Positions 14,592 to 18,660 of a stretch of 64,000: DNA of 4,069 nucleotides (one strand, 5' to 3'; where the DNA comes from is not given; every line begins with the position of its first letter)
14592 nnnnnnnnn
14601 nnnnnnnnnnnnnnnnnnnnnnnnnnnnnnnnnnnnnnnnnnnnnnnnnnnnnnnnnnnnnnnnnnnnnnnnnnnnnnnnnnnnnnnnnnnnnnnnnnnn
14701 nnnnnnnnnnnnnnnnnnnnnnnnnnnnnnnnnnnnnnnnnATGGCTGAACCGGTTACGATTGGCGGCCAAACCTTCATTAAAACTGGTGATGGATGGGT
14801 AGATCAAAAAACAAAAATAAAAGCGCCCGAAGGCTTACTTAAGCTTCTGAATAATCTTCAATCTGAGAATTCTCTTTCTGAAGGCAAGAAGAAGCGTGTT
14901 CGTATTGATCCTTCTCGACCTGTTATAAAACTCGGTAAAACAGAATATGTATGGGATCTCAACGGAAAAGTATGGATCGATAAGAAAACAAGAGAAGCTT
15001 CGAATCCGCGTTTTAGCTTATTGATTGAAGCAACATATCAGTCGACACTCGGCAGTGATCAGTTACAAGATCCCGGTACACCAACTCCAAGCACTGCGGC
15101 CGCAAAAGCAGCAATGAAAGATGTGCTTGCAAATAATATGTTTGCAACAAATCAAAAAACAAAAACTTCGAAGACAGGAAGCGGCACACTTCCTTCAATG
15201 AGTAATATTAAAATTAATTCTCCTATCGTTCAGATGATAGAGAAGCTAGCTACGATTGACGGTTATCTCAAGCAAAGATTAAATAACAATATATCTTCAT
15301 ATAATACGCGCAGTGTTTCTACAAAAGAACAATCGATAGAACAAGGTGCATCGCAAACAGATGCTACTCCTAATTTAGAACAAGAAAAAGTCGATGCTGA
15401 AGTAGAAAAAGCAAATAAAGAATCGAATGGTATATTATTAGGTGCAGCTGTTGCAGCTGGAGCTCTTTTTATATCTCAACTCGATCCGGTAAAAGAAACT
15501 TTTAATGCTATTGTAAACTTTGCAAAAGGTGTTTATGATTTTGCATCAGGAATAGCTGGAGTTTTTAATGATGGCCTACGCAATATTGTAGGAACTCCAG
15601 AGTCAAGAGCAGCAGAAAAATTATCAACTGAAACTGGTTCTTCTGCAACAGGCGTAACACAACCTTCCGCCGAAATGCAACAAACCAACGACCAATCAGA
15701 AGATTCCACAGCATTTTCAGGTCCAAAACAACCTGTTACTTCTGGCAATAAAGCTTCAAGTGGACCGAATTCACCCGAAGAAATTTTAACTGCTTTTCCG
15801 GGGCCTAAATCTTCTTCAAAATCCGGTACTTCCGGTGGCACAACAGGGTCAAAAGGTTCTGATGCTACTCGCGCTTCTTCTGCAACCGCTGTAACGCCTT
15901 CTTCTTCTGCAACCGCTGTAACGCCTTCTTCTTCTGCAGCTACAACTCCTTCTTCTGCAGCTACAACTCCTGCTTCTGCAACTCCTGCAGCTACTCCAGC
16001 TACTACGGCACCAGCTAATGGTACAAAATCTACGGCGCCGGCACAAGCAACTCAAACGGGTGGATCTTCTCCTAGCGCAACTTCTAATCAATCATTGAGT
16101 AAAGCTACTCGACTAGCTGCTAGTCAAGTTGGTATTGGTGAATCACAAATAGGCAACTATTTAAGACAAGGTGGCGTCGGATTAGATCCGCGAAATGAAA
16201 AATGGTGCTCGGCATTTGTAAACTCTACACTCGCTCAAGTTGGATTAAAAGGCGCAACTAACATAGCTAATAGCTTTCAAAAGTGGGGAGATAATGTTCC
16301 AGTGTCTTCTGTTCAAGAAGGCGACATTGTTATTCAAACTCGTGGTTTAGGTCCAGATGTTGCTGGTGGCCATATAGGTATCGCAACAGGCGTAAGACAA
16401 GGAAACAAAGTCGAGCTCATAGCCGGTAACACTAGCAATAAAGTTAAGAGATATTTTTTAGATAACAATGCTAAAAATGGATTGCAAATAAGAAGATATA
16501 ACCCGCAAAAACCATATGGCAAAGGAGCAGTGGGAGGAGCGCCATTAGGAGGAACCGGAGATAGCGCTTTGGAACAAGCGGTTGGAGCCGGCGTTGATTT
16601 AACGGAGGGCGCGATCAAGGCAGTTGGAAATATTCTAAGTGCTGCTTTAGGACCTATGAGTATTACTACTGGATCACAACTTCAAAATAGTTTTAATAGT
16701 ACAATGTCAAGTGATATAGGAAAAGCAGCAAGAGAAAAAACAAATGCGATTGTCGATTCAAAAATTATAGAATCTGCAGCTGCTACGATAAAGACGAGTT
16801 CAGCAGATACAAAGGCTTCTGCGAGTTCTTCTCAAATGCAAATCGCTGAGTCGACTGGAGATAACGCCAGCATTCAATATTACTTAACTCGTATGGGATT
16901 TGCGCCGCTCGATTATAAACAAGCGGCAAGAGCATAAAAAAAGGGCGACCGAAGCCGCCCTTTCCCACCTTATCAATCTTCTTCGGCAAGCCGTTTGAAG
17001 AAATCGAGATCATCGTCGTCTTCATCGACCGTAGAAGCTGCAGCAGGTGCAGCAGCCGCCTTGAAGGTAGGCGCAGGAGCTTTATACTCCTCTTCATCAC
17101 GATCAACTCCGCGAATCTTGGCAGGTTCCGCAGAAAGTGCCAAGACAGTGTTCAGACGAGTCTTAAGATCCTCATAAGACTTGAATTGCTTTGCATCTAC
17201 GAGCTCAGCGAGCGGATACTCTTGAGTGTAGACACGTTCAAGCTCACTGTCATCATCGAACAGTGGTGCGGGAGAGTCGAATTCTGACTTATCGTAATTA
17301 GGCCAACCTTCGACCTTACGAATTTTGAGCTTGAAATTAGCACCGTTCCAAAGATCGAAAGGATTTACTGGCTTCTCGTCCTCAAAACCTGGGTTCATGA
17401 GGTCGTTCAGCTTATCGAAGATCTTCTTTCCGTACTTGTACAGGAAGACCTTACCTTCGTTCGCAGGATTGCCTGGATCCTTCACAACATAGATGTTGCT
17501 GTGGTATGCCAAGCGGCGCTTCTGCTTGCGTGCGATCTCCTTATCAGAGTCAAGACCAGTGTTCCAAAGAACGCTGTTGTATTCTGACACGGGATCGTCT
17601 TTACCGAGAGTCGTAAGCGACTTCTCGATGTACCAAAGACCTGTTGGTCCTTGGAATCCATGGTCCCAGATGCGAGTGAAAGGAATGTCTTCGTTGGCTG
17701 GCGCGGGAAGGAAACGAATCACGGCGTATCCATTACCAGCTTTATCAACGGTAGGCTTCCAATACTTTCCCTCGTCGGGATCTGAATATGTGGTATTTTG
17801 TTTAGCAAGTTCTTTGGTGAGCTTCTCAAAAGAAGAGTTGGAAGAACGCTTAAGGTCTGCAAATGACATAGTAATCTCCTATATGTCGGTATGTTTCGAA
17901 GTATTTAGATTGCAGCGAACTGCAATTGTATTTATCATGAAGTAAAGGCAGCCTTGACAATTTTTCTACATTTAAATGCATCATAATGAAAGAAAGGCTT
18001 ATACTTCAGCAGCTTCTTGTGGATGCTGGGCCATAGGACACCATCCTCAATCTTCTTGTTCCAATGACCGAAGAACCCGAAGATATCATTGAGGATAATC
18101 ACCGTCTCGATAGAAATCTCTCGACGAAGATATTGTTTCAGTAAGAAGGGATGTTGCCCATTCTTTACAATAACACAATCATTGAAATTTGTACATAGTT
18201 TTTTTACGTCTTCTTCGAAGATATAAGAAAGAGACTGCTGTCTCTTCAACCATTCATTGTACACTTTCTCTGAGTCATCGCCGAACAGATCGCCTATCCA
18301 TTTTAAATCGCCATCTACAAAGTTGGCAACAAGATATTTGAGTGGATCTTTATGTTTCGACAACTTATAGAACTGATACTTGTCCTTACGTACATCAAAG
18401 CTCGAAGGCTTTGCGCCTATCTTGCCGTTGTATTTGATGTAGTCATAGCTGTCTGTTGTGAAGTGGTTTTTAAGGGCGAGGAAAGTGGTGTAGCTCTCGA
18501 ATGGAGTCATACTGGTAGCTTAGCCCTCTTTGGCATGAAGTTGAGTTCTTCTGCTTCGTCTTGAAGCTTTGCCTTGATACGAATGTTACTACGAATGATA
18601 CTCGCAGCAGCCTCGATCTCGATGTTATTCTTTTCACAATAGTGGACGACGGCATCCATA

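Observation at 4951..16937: Cell-wall-piercing enzymes relocated: lysozyme-less gp5 plus a transglycosylase-bearing tape measure and a CHAP peptidase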

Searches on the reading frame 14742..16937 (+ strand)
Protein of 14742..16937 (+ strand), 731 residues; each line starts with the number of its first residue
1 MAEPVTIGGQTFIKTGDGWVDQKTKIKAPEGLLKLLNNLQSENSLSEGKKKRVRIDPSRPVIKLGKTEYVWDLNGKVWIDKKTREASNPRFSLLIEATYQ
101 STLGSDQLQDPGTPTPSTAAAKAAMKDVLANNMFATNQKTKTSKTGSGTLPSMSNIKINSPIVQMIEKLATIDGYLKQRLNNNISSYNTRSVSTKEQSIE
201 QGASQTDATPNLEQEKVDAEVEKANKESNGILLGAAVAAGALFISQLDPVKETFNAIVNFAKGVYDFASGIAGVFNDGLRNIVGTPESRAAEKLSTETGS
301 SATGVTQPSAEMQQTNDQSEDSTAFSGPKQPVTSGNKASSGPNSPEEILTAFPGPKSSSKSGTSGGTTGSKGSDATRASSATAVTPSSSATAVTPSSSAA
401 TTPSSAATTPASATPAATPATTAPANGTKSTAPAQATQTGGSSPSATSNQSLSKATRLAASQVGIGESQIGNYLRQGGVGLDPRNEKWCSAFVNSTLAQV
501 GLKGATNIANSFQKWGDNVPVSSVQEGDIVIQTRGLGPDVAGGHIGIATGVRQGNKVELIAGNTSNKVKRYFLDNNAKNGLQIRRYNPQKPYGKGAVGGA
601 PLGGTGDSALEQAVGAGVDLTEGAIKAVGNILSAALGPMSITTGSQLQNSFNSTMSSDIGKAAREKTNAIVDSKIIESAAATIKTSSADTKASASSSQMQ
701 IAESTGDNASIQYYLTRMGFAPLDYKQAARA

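Call 4: search_protein_families(library=pfam, proteins=[window:14742-16937:+], max_evalue=0.01)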
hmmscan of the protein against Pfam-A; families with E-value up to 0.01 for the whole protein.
window:14742-16937:+ (731 aa): 1 family
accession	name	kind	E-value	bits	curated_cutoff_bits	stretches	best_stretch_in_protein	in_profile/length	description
PF05257.22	CHAP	-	7.2e-05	23.6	26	1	485-563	5-81/81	CHAP domain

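Call 5: search_protein_families(library=phrogs, proteins=[window:14742-16937:+], max_evalue=0.001)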
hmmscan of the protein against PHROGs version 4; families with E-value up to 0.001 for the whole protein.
window:14742-16937:+ (731 aa): 1 family
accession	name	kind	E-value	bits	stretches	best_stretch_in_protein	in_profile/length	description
phrog_1259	-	tail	7.1e-19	68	1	435-587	971-1132/1179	baseplate hub subunit and tail lysozyme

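Call 8: search_dna_similar(query=window:14742-16937:+, collection=phages, mode=protein, max_rows=25)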
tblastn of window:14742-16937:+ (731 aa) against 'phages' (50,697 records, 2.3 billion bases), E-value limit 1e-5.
Records with a match: 33; places in all: 33; records where one place covers at least 80% of the query: 0.
Best place of each record, by identity: <60% 33.
By first word of the organism name: Caulobacter 26; Delftia 2; Ralstonia 2; Roseobacter 2; Bradyrhizobium 1.
By host as written in the record: Caulobacter vibrioides CB15 9; Caulobacter vibrioides 6; Caulobacter crescentus NA1000 6; Caulobacter crescentus 4; Delftia acidovorans 2; - 2; Bradyrhizobium diazoefficiens USDA110 1; Paracoccaceae bacterium strain FZCC0196 1; and 2 more.
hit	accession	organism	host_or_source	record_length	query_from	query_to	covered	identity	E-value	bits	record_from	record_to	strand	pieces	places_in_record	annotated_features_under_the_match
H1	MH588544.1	Caulobacter phage CcrBL10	Caulobacter vibrioides CB15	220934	432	569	19%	33.1%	2e-10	71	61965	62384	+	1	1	tail tape measure protein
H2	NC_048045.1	Caulobacter phage CcrBL10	Caulobacter vibrioides CB15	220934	432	569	19%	33.1%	2e-10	71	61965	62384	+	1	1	tail length tape measure protein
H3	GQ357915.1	Delftia phage PhiW-14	Delftia acidovorans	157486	450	585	19%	33.1%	3e-7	61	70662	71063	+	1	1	none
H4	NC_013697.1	Delftia phage PhiW-14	Delftia acidovorans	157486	450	585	19%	33.1%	3e-7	61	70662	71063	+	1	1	none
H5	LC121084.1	Ralstonia phage RSP15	-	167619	458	571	16%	37.7%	3e-7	60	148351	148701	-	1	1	hypothetical protein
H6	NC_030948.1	Ralstonia phage RSP15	-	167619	458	571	16%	37.7%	3e-7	60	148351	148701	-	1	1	baseplate hub subunit and tail lysozyme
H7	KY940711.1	Bradyrhizobium phage BDU-MI-1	Bradyrhizobium diazoefficiens USDA110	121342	484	587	14%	35.8%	6e-12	76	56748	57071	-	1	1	hypothetical protein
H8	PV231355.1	Caulobacter phage RBC11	Caulobacter vibrioides CB15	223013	473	569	13%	36.7%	1e-9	68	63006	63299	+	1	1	hypothetical protein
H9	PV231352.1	Caulobacter phage RBC63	Caulobacter vibrioides CB15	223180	473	569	13%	36.7%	1e-9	68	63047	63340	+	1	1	putative tape measure protein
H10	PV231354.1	Caulobacter phage RBC8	Caulobacter vibrioides CB15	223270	473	569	13%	36.7%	1e-9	68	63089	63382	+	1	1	tail tape measure protein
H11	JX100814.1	Caulobacter phage CcrRogue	Caulobacter vibrioides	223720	473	569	13%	36.7%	1e-9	68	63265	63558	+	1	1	putative tail tape measure protein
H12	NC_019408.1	Caulobacter phage CcrRogue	Caulobacter vibrioides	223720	473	569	13%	36.7%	1e-9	68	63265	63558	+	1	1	tail length tape measure protein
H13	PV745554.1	Caulobacter phage BL64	Caulobacter vibrioides CB15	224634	473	569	13%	36.7%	1e-9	68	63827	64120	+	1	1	tail tape measure protein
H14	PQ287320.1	Caulobacter phage BL57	Caulobacter vibrioides CB15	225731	473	568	13%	37.0%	2e-10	71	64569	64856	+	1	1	hypothetical protein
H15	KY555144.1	Caulobacter phage Ccr5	Caulobacter crescentus NA1000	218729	473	555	11%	41.4%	2e-7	61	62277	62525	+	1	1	hypothetical protein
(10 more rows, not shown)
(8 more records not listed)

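Call 13: find_homologous_proteins(query=window:14742-16937:+)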
Query window:14742-16937:+ (731 aa): 171 proteins with E <= 0.001 among 8000 candidates; the best 120 are listed.
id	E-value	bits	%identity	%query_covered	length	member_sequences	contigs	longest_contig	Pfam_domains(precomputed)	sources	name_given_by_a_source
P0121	0.0e+0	1538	100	100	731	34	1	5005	-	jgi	jgi:uncharacterized protein (TIGR02594 family)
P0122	0.0e+0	1476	96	100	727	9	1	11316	-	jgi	jgi:uncharacterized protein (TIGR02594 family)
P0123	0.0e+0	1466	96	100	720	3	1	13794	-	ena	-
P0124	0.0e+0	1462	95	100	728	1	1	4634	-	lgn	-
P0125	0.0e+0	1460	95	100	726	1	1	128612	-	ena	-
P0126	0.0e+0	1458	95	100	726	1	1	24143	-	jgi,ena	-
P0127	0.0e+0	1457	95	100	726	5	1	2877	-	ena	-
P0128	0.0e+0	1449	94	100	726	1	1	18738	-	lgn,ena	-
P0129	0.0e+0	1431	92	100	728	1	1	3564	PF05257.23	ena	-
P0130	0.0e+0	1289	85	100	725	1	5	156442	PF05257.23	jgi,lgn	-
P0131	2.1e-235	801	57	99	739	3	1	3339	-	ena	-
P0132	2.2e-224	765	60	100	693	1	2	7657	PF08291.17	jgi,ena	jgi:hypothetical protein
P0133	5.5e-224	764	55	99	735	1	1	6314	PF05257.23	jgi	jgi:uncharacterized protein (TIGR02594 family)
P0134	4.0e-221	754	54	99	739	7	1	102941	PF05257.23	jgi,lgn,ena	jgi:uncharacterized protein (TIGR02594 family)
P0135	4.9e-216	737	60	98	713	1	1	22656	-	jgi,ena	jgi:hypothetical protein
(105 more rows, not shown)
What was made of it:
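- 14742..16937 (+): Protein B, 731 aa: paralogue of A carrying a CHAP peptidase. Its start overlaps A's stop (TAATG). More than 170 homologues (call 13).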

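Call 16: search_protein_families(library=ncbifam, proteins=[window:14742-16937:+], max_evalue=0.1)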
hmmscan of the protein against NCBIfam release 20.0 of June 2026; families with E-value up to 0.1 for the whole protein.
window:14742-16937:+ (731 aa): 1 family
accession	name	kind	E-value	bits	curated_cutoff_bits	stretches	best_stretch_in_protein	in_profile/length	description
TIGR02594.1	TIGR02594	subfamily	9.9e-14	51.8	70.55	1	485-575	38-124/132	TIGR02594 family protein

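Call 44: predict_structure(alignment_id=A4)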
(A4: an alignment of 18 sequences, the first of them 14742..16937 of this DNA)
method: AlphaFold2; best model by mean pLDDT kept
length: 731 residues; sequences in the alignment: 18
mean_pLDDT: 36.1   pTM: 0.19
mean pLDDT of the five models: 36.1, 36.0, 34.1, 33.8, 33.5
residues with pLDDT >= 90: 0; 70-90: 77; 50-70: 22; < 50: 632
segments of 3 or more residues with pLDDT < 50: 42-51, 104-709, 717-720, 722-731
pLDDT, mean of each block of 10 residues (from residue 1): 71 81 81 72 44 70 77 81 74 74 45 36 35 27 23 26 30 34 38 33 29 31 30 28 29 34 31 30 33 29 25 23 27 26 31 30 27 29 28 28 31 28 25 25 29 37 37 33 33 34 28 28 28 29 27 25 25 26 29 26 27 26 29 27 31 32 36 31 25 27 45 48 41 34
secondary structure, 60 per line:
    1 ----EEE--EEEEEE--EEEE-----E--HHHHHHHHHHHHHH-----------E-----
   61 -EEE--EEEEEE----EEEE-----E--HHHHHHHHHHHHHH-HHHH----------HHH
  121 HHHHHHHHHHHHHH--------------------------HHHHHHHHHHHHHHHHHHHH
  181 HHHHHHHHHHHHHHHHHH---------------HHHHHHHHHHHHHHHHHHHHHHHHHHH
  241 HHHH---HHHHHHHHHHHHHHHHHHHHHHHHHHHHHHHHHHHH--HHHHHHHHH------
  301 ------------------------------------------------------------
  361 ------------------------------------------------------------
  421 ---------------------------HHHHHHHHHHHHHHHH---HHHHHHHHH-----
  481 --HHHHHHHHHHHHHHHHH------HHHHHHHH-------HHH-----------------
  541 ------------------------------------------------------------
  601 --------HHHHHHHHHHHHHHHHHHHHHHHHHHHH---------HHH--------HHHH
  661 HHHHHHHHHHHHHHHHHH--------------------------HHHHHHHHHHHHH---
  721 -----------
elements in order (helices of 4 or more, strands of 3 or more residues): E5-7 E10-15 E18-21 H30-43 E62-64 E67-72 E77-80 H89-102 H104-107 H118-134 H161-198 H214-244 H248-283 H286-294 H448-463 H467-475 H483-499 H506-513 H609-636 H657-678 H705-717
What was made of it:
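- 14742..15041 (+): Protein B residues 1-100: two repeats of a beta-hairpin plus helix, of unknown fold. AlphaFold pLDDT 70-81 (call 44).
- On CHAP / NlpC-P60 cysteine peptidase (protein B, residues 485-575): The AlphaFold model of B has pLDDT below 50 over the domain, from a shallow alignment (call 44).
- Tried and rejected: The AlphaFold model of B was unusable for the CHAP domain (call 44).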

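Call 61: fold_search(model_id=the predicted structure, library=pdb)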
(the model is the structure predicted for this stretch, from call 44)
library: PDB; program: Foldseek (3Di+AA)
matches with E <= 10: 44; with E <= 0.001: 0
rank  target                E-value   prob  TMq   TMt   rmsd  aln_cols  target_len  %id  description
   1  7kzh                  3.1e-01  0.08  0.03  0.12  17.6       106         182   11  Zinc finger antiviral protein (ZAP) central domain (released 2021-12-15)
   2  8vym_B                8.4e-01  0.02  0.04  0.06  27.8       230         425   10  Soluble ectodomain of human cytomegalovirus (HCMV) glycoprotein B (gB) in the postfusion conformation in complex with  (released 2024-09-18)
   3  9bks                  1.1e+00  0.10  0.04  0.32  15.2        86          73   13  Crystal structure of the Human TRIP12 WWE domain (isoform 2) in complex with ADP (released 2024-07-31)
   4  4nkb_B                1.2e+00  0.13  0.07  0.20  12.1       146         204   10  Crystal Structure of the cryptic polo box (CPB)of ZYG-1 (released 2014-08-27)
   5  4j7b_B                1.6e+00  0.03  0.04  0.11  15.8       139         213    9  Crystal structure of polo-like kinase 1 (released 2013-07-24)
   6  4nkb_A                2.1e+00  0.08  0.07  0.19  12.9       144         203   10  Crystal Structure of the cryptic polo box (CPB)of ZYG-1 (released 2014-08-27)
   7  9bkr                  2.2e+00  0.10  0.04  0.32  14.6        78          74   13  Crystal structure of the Human TRIP12 WWE domain (isoform 2) in complex with ATP (released 2024-07-31)
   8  6zhe_C                2.5e+00  0.01  0.06  0.06  33.0       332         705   13  Cryo-EM structure of DNA-PK dimer (released 2020-10-21)
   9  6s9w                  2.8e+00  0.02  0.04  0.06  16.3       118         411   18  Crystal Structure of AKT1 in Complex with Covalent-Allosteric AKT Inhibitor 16a (released 2019-10-16)
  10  8vym_A                2.8e+00  0.01  0.04  0.06  26.6       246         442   11  Soluble ectodomain of human cytomegalovirus (HCMV) glycoprotein B (gB) in the postfusion conformation in complex with  (released 2024-09-18)
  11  6hhf                  3.3e+00  0.02  0.04  0.07  14.6        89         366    9  Crystal Structure of AKT1 in Complex with Covalent-Allosteric AKT Inhibitor Borussertib (released 2019-03-20)
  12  6f8h_A                3.8e+00  0.08  0.05  0.30  10.1        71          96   22  antitoxin GraA (released 2019-01-30)
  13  8sam_A                3.8e+00  0.02  0.04  0.03  14.0        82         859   11  Crystal structure of class III lanthipeptide synthetase LP-GS-ThurKC in complex with ATP (released 2023-10-11)
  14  5yt3_C                4.0e+00  0.04  0.05  0.09   9.2        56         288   12  Structure of the Human Mitogen-Activated Protein Kinase Kinase 1 S218D and S222D mutant (released 2018-11-21)
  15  2ga1_B                4.0e+00  0.02  0.05  0.19  11.3       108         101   18  Crystal structure of a duf433 member protein (ava_0674) from anabaena variabilis atcc 29413 at 2.00 A resolution (released 2006-03-28)
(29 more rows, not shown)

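Call 62: find_related_loci(query=A2, collection=viral_contigs, flank=10000)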
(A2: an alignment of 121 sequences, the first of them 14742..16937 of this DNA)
Query A2 (731 aa) in viral_contigs; peptide patterns used: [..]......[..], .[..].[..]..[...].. (x = any residue, [..] = any of these).
104 stretches matched a pattern; 46 encode a relative of the query (tblastn E <= 1e-3); 45 distinct loci.
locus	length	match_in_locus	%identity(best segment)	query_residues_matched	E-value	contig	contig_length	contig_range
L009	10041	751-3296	99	1-731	0e+0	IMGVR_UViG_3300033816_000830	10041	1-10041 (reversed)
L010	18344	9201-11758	95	1-731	0e+0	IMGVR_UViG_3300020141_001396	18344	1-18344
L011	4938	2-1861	95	106-729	0e+0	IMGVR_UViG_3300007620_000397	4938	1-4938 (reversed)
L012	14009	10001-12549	85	1-729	0e+0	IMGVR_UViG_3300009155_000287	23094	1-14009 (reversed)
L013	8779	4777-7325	85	1-729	0e+0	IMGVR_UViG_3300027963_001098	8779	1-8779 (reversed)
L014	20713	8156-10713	96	1-731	0e+0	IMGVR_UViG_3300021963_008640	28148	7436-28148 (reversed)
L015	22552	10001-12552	95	1-729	0e+0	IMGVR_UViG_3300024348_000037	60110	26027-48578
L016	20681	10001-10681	35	485-730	3e-23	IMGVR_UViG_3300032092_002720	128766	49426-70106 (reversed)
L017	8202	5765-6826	64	1-359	1e-123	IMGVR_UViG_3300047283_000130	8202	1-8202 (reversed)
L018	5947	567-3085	67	1-730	1e-115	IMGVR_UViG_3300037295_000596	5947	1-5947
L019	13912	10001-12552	95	1-729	0e+0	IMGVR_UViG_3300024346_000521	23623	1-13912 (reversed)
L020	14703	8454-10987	37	1-730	1e-105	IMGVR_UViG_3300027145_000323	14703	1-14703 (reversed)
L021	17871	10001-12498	37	1-730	2e-104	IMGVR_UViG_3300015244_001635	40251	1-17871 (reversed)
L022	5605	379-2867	47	1-730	1e-87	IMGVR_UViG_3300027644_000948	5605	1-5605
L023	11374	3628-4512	52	1-288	2e-85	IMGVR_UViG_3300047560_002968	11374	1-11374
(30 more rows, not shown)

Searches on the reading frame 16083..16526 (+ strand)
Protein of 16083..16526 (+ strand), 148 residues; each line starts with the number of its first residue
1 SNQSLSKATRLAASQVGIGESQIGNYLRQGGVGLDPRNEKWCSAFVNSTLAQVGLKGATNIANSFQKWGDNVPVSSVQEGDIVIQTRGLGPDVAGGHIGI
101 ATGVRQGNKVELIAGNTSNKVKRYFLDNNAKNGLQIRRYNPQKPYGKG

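Call 15: search_protein_families(library=pfam, proteins=[window:16083-16526:+], max_evalue=10)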
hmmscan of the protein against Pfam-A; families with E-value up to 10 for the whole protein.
seq(148 aa): 3 families
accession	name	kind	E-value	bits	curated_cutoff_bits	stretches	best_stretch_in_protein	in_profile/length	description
PF05257.22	CHAP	-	5.7e-06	27.2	26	1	38-116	5-81/81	CHAP domain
PF00877.26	NLPC_P60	-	0.00073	19.9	23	1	42-107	16-73/105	NlpC/P60 family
PF14426.11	Imm2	-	0.092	13.3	35.7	1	112-127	9-24/60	Immunity protein Imm2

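Call 46: search_solved_structures(query=window:16083-16526:+, max_evalue=1, show_alignments=2)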
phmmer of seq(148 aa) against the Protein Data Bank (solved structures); distinct sequences matched with E-value up to 1: 2.
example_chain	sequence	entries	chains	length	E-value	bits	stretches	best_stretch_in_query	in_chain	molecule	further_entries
7ryt_A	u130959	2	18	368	0.13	15.2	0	30-80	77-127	Homoserine O-acetyltransferase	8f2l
6pux_A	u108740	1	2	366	0.13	15.1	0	30-80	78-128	Homoserine O-acetyltransferase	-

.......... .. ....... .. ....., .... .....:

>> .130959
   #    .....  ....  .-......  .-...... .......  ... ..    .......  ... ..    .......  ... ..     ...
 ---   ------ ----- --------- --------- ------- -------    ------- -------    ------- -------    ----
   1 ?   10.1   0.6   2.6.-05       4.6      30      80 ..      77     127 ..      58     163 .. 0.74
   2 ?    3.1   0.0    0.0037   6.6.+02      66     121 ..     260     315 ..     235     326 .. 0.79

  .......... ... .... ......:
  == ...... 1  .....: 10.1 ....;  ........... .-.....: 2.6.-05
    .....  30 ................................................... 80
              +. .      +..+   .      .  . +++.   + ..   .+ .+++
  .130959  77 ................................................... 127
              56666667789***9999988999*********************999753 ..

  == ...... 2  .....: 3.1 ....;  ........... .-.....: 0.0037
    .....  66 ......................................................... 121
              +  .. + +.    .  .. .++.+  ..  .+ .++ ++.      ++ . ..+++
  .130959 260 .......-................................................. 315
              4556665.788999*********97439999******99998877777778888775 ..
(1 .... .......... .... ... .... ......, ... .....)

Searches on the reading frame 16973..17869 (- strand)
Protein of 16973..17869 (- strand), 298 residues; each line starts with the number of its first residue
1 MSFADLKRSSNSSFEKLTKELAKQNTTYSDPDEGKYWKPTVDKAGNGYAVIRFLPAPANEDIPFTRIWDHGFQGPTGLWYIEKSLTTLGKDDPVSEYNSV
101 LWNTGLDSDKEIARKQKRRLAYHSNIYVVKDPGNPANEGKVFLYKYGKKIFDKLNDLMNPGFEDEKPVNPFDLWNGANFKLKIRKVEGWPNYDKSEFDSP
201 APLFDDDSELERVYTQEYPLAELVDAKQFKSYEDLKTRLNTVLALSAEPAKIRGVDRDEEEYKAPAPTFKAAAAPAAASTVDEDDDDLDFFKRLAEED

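Call 103: search_protein_families(library=pfam, max_evalue=0.001, proteins=[window:16973-17869:-])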
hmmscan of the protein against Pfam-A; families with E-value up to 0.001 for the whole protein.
window:16973-17869:- (298 aa): 1 family
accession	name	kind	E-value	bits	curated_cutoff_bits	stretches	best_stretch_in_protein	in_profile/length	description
PF08804.16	gp32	-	1.5e-38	133.4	26.8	1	45-242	1-207/208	gp32 DNA binding protein like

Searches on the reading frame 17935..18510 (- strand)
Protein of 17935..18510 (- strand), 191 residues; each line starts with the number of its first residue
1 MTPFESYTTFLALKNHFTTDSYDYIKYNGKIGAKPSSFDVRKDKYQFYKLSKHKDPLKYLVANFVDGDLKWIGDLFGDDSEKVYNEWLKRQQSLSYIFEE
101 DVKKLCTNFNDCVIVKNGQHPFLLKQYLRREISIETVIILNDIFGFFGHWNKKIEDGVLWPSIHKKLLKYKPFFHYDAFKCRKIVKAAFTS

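Call 103: search_protein_families(library=pfam, max_evalue=0.001, proteins=[window:17935-18510:-])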
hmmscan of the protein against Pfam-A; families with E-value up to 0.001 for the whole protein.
window:17935-18510:- (191 aa): 2 families
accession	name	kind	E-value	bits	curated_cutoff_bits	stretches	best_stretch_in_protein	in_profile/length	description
PF08993.15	T4_Gp59_N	-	5.4e-09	36.8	25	1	7-88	7-90/93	T4 gene Gp59 loader of gp41 DNA helicase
PF08994.15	T4_Gp59_C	-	0.0001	23.3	25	1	117-184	26-100/109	T4 gene Gp59 loader of gp41 DNA helicase C-term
